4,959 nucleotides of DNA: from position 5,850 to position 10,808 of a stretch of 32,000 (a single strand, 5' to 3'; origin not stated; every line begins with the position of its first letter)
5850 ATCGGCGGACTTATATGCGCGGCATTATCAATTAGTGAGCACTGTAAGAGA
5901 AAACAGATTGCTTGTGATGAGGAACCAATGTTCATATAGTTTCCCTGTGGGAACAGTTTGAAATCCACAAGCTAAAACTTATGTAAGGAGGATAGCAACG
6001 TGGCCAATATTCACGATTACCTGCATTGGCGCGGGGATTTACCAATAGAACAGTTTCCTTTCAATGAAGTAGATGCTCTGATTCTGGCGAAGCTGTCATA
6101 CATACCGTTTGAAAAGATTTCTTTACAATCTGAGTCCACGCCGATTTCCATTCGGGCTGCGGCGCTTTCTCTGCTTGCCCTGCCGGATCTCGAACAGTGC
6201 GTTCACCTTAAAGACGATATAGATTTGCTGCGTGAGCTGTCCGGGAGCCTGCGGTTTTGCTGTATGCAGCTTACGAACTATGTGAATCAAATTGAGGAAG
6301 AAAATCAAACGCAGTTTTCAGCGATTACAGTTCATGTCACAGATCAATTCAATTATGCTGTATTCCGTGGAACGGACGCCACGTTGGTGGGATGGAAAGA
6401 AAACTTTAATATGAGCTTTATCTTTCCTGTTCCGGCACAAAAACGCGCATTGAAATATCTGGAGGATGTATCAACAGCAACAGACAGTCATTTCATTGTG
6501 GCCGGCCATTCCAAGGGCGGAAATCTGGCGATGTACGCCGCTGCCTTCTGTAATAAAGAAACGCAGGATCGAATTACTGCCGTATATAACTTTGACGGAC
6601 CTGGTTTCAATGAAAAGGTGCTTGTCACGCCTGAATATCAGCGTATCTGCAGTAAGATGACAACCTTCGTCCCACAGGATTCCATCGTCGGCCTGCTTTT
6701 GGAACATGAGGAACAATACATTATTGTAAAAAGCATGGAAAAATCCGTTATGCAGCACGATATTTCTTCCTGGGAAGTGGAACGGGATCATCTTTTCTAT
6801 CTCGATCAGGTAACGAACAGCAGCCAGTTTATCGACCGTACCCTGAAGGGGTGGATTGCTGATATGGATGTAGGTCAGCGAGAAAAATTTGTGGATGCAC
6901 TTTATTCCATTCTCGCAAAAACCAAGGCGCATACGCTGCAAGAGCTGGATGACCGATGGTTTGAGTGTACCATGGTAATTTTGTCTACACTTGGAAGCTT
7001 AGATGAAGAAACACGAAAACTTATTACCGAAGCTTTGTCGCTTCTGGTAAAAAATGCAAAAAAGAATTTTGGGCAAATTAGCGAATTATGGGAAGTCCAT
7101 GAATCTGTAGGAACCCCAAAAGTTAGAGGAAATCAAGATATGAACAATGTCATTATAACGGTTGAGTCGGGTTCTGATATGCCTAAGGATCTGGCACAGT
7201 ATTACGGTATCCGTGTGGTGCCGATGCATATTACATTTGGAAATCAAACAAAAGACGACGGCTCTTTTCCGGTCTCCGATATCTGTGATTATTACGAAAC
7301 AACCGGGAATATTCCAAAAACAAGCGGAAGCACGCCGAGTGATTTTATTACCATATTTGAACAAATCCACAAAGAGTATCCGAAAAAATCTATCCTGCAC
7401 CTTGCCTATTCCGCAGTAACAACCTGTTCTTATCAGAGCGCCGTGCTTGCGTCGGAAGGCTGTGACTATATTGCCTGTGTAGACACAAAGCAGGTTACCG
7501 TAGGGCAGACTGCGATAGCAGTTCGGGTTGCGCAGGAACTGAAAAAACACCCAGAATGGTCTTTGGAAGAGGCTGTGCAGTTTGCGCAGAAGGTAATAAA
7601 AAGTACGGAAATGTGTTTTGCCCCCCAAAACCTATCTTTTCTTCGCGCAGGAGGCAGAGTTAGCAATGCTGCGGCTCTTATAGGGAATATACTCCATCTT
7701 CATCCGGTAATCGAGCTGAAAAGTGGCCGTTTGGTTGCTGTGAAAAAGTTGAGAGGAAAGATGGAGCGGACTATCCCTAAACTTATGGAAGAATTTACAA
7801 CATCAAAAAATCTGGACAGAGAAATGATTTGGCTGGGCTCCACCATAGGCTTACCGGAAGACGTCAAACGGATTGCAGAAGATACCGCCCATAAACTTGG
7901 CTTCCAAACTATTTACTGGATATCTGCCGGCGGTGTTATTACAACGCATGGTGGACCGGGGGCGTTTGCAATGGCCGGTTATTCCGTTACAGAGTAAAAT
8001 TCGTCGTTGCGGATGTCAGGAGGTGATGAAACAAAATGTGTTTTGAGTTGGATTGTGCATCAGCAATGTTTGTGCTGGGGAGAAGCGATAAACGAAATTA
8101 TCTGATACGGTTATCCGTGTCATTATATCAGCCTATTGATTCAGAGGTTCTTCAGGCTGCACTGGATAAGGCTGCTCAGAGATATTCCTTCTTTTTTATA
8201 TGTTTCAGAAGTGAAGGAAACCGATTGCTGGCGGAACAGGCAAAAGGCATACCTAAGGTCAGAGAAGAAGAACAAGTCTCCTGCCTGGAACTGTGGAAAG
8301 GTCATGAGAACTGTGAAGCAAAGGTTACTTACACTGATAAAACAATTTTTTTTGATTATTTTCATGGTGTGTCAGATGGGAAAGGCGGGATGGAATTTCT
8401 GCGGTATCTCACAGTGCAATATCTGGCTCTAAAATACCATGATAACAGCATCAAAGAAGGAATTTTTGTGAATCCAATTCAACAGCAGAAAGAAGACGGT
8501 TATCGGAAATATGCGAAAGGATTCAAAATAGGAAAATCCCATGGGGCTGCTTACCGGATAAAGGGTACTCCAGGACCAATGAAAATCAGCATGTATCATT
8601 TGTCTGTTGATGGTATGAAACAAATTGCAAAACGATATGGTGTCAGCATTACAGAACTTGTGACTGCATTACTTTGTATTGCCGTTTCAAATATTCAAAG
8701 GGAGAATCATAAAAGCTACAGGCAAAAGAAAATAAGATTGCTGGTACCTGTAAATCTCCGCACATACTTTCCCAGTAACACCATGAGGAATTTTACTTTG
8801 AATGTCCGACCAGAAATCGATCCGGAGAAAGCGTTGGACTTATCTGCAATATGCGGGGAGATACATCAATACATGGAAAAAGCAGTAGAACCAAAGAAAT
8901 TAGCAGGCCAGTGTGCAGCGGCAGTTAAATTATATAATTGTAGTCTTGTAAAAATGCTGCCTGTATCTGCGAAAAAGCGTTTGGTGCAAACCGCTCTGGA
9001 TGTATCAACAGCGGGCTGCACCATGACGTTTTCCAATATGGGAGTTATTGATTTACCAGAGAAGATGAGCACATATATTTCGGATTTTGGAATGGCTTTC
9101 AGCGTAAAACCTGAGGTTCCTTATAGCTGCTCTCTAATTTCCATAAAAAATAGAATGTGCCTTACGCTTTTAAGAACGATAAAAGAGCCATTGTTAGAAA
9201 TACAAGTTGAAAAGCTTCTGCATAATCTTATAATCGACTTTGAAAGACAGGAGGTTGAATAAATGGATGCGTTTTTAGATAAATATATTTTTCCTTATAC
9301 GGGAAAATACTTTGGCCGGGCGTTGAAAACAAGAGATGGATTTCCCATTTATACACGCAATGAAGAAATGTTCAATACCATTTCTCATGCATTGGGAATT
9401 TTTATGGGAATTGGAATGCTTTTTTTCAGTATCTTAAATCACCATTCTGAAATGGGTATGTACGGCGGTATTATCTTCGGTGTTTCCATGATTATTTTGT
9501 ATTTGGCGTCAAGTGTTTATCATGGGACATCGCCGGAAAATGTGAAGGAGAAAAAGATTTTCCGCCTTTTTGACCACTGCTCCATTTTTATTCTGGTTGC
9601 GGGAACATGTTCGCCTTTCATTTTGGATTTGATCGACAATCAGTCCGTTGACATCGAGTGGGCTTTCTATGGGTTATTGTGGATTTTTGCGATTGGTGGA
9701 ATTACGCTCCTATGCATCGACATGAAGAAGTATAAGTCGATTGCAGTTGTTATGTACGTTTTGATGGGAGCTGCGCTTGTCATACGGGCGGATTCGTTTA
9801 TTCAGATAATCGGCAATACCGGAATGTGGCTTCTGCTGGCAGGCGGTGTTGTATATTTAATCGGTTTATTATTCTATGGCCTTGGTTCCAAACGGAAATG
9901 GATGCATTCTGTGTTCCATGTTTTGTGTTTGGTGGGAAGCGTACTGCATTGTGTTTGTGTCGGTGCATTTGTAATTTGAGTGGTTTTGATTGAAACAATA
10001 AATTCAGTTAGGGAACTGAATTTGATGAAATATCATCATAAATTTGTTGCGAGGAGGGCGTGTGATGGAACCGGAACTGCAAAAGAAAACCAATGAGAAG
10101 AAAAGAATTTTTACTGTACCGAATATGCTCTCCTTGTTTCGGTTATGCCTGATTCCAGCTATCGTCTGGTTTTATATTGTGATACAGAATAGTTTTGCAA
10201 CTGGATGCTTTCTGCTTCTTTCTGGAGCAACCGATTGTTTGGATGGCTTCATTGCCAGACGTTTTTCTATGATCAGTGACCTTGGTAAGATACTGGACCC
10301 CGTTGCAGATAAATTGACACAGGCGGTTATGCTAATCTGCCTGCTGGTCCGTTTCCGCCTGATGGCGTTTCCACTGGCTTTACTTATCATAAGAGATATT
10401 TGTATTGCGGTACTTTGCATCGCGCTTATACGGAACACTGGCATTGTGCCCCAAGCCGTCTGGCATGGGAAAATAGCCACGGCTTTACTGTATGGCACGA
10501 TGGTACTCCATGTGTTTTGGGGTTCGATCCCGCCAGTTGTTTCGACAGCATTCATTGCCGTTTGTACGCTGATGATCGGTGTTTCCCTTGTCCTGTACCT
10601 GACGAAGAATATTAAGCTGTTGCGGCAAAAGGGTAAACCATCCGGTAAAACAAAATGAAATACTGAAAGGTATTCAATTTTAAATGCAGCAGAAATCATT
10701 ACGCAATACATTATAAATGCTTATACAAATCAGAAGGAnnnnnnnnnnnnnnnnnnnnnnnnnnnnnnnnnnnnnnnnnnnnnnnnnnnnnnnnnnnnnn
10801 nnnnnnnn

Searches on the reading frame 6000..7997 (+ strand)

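Call 5: search_protein_families(library=pfam, proteins=[window:6000-7997:+], max_evalue=0.01)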
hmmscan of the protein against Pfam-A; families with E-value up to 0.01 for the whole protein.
window:6000-7997:+ (665 aa): 3 families
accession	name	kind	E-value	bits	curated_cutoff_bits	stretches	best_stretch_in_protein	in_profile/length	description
PF11187.14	Mbeg1-like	-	8.9e-87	290.6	21.1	1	83-302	4-223/224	Mbeg1-like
PF02645.21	DegV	-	7.5e-49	167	27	1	385-659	3-276/280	Uncharacterised protein, DegV family COG1307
PF13684.11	FakA-like_C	-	0.0063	16.3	23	0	441-541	27-120/216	Fatty acid kinase subunit A-like, C-terminal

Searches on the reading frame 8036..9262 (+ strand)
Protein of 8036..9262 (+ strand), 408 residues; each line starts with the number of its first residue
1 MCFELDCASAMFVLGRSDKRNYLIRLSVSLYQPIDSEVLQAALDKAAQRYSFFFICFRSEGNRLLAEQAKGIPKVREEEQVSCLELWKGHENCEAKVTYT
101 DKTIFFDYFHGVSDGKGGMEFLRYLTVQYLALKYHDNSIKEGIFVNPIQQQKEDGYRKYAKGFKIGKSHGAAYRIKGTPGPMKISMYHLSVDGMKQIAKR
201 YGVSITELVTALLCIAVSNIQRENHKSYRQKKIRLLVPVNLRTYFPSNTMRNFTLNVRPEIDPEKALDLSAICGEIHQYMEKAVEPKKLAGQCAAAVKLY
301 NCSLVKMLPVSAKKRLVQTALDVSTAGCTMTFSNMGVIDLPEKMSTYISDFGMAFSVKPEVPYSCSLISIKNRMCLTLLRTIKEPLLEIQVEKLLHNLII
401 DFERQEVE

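Call 5: search_protein_families(library=pfam, proteins=[window:8036-9262:+], max_evalue=0.01)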
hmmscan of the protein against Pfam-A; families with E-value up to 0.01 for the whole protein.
window:8036-9262:+ (408 aa): 2 families
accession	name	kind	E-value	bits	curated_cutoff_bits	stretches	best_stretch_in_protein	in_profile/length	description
PF07247.17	AATase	-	2.7e-05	23.4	22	1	185-257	271-350/500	Alcohol acetyltransferase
PF16911.10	PapA_C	-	0.0064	16.4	30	0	196-244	22-67/203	Phthiocerol/phthiodiolone dimycocerosyl transferase C-terminus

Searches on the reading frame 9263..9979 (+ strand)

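Call 5: search_protein_families(library=pfam, proteins=[window:9263-9979:+], max_evalue=0.01)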
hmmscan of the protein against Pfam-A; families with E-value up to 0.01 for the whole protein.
window:9263-9979:+ (238 aa): 1 family
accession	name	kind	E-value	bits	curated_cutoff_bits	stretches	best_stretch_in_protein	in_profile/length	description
PF03006.26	HlyIII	-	7.8e-33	114.4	26.2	1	31-230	2-224/224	Haemolysin-III related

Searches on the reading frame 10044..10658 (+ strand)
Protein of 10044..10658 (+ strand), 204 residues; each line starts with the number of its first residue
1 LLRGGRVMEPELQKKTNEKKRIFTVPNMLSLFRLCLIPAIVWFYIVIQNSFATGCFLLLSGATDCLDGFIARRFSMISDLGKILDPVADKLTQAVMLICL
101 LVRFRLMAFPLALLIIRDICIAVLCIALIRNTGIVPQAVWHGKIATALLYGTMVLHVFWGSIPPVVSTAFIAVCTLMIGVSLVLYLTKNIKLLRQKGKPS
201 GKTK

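Call 4: search_protein_families(library=pfam, proteins=[window:10044-10658:+], max_evalue=0.01)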
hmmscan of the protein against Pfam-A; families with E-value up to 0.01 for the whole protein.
window:10044-10658:+ (204 aa): 1 family
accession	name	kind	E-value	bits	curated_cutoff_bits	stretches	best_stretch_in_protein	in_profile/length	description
PF01066.26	CDP-OH_P_transf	-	1.8e-31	110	22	1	23-171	1-143/152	CDP-alcohol phosphatidyltransferase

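Call 44: find_encoding_contigs(protein=window:10065-10658:+, flank=10000, max_places=8)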
Protein window:10065-10658:+ (197 aa): 23 contigs read that carry it; 8 places shown.
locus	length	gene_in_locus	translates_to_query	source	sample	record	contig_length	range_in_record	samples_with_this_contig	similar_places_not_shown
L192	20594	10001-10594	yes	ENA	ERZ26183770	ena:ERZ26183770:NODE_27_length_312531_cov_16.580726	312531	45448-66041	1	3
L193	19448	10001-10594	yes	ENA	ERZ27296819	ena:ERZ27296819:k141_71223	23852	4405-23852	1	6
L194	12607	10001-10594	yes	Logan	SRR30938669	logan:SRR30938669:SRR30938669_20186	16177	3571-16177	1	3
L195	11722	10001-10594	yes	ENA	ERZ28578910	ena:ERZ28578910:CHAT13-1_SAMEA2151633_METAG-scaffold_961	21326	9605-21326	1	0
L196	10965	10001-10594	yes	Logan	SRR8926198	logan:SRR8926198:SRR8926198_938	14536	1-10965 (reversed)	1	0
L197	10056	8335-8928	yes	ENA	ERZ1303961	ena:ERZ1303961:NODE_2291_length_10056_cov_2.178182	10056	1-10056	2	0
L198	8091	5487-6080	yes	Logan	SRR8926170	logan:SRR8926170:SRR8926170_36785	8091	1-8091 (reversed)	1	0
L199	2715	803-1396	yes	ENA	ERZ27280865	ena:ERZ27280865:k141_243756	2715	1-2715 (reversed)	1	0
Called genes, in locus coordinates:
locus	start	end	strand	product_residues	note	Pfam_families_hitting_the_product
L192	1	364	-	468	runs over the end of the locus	PF13091:PLDc_2, PF00614:PLDc (faint), PF13091:PLDc_2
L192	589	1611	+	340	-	PF00535:Glycos_transf_2, PF13641:Glyco_tranf_2_3 (weak)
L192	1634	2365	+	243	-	PF01553:Acyltransferase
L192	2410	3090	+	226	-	PF02308:MgtC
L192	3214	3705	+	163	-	-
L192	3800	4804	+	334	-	PF01073:3Beta_HSD, PF01370:Epimerase, PF02719:Polysacc_synt_2 (weak), PF04321:RmlD_sub_bind, PF13460:NAD_binding_10, PF16363:GDP_Man_Dehyd, PF07993:NAD_binding_4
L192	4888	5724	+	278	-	PF02645:DegV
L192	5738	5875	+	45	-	-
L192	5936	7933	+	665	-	PF11187:Mbeg1-like, PF26363:Phospholipase-like (weak), PF02645:DegV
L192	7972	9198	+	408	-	-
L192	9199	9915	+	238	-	PF03006:HlyIII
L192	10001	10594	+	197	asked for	PF01066:CDP-OH_P_transf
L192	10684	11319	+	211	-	-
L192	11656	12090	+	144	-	PF00486:Trans_reg_C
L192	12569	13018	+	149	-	PF08281:Sigma70_r4_2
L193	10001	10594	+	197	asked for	PF01066:CDP-OH_P_transf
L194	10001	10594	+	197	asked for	PF01066:CDP-OH_P_transf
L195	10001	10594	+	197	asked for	PF01066:CDP-OH_P_transf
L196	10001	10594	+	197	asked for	PF01066:CDP-OH_P_transf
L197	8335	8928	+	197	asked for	PF01066:CDP-OH_P_transf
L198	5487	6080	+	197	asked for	PF01066:CDP-OH_P_transf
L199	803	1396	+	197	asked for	PF01066:CDP-OH_P_transf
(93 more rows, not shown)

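Call 94: find_homologous_proteins(query=window:10065-10658:+, max_evalue=1e-20)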
Query window:10065-10658:+ (197 aa): 3237 proteins with E <= 1e-20 among 3496 candidates; the best 120 are listed.
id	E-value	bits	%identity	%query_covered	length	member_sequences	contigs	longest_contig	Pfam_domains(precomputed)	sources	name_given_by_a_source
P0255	4.9e-123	426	100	100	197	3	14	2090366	PF01066.27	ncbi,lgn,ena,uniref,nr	ncbi:CDP-alcohol phosphatidyltransferase family protein [Massilicoli timonensis]|uniref:CDP-alcohol 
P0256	1.1e-101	357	82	100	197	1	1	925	PF01066.27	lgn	-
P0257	6.7e-83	295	71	97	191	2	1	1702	PF01066.27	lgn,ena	-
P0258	8.5e-80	285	69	96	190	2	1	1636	PF01066.27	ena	-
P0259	9.7e-75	269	68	94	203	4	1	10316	PF01066.27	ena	-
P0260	6.3e-72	260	61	97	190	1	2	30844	PF01066.27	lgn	-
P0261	9.3e-71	256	64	94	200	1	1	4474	PF01066.27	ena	-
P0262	1.2e-70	255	62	94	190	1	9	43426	PF01066.27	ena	-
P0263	2.4e-68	248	57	99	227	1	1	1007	PF01066.27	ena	-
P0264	2.5e-68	248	62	92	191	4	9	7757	PF01066.27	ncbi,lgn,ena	-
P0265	3.2e-68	247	58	97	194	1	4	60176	PF01066.27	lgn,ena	-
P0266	8.5e-68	246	59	95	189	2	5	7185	PF01066.27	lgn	-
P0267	1.1e-67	246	59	96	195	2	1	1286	PF01066.27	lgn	-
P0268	2.1e-67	245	59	97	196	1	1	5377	PF01066.27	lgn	-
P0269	3.1e-67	244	59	97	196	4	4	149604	PF01066.27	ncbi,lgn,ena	-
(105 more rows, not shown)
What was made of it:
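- Assigning window 1-11420 to it rests on prevalence counts (calls 44, 94) and co-occurrence in samples.
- Tried and rejected: The rarity of the lipid genes agrees with that (calls 44, 94).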
